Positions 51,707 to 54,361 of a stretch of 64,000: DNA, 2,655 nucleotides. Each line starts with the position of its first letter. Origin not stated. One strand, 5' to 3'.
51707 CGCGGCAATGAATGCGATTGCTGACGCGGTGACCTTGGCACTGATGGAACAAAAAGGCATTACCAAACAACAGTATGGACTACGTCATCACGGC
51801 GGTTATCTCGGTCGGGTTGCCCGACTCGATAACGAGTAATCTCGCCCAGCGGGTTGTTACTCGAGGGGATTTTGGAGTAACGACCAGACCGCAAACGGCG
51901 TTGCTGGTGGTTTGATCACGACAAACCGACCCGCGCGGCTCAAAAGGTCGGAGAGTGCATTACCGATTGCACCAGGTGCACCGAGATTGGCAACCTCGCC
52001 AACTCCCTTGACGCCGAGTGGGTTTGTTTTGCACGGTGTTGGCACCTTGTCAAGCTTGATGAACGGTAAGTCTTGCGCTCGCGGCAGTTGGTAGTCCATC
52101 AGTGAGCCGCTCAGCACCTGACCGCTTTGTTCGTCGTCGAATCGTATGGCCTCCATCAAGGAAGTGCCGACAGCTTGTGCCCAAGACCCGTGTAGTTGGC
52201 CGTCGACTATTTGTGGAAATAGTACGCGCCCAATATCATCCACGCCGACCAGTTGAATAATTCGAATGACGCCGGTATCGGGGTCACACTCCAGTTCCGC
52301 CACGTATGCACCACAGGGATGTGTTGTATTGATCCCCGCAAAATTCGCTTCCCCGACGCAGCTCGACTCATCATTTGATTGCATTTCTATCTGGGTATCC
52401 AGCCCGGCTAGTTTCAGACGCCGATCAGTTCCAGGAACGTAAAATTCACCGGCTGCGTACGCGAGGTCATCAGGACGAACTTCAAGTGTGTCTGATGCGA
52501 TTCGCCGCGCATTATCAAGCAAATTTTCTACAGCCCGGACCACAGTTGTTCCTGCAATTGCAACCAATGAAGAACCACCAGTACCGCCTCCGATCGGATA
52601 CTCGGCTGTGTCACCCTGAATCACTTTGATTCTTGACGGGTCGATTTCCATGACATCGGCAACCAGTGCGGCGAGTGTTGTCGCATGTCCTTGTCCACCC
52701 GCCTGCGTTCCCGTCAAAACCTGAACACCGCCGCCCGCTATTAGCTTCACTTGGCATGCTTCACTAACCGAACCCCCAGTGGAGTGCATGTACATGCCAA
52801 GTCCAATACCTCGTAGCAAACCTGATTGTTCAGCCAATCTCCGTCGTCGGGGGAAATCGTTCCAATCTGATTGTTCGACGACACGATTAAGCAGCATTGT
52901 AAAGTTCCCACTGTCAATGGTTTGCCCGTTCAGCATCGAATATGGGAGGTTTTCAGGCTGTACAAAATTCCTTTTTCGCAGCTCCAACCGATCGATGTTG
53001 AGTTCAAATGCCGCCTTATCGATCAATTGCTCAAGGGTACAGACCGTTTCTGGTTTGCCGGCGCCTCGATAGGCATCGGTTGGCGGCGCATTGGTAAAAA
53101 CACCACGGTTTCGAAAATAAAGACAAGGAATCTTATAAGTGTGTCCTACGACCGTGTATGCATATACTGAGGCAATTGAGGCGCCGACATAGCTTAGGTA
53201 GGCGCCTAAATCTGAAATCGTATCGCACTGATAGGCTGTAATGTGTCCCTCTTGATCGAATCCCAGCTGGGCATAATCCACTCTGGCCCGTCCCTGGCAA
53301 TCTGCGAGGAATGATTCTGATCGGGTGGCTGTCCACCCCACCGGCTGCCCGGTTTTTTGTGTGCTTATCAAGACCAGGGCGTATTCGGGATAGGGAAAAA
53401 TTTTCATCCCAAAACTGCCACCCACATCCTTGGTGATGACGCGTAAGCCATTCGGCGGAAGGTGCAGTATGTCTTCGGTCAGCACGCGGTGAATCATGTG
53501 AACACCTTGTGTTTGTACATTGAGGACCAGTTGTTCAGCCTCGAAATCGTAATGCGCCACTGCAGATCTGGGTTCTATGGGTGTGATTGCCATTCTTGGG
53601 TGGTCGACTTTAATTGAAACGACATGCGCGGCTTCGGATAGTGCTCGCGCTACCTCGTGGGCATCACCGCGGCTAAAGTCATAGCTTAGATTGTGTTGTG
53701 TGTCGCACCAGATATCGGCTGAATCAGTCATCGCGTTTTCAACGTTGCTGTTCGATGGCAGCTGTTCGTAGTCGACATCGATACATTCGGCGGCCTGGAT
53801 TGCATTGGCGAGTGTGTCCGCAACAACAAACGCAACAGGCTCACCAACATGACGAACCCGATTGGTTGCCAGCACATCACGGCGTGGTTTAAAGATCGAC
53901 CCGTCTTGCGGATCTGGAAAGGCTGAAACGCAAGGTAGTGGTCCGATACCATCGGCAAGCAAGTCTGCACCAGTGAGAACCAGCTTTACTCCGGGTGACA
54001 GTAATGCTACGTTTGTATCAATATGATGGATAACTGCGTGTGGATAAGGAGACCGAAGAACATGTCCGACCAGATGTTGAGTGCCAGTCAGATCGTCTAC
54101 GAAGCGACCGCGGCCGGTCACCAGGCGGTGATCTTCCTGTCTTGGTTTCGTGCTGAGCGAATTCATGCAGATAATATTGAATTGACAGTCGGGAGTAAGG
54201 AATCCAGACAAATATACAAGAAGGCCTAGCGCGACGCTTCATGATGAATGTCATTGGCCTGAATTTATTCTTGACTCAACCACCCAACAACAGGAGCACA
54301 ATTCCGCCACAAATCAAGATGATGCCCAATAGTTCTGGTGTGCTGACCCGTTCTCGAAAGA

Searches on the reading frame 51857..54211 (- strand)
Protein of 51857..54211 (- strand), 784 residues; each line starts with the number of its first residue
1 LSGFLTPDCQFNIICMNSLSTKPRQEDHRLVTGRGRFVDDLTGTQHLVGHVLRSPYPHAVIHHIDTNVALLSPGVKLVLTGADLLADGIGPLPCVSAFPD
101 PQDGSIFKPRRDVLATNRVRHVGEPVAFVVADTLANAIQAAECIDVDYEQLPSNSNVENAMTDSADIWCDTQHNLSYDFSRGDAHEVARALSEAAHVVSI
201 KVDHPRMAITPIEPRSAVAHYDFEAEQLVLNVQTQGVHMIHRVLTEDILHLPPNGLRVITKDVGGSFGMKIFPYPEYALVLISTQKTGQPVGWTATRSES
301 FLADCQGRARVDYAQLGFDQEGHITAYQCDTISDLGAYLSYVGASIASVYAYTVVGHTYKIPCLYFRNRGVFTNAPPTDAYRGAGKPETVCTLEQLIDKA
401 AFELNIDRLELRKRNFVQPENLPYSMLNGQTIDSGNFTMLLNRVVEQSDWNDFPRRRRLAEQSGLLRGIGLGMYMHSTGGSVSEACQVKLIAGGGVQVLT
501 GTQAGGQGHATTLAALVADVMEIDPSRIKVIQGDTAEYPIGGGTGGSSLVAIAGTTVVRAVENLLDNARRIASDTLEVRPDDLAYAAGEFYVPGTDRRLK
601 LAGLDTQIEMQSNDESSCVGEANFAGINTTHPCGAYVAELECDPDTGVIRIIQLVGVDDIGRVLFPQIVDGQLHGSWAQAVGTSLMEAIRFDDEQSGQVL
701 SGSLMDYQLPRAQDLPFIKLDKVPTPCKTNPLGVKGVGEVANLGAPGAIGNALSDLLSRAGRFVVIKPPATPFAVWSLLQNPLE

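Call 52: search_protein_families(library=pfam, proteins=[window:51857-54211:-], max_evalue=1e-10)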
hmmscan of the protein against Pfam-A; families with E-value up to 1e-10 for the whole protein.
window:51857-54211:- (784 aa): 3 families
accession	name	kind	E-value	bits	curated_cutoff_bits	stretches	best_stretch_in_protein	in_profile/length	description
PF02738.23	MoCoBD_1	-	1.4e-67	227.8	27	1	172-416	6-244/244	Molybdopterin cofactor-binding domain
PF20256.3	MoCoBD_2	-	6.4e-62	210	27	1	444-716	2-283/283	Molybdopterin cofactor-binding domain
PF01315.27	Ald_Xan_dh_C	-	4e-23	82.3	31.3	1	32-152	1-110/110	Aldehyde oxidase and xanthine dehydrogenase, a/b hammerhead domain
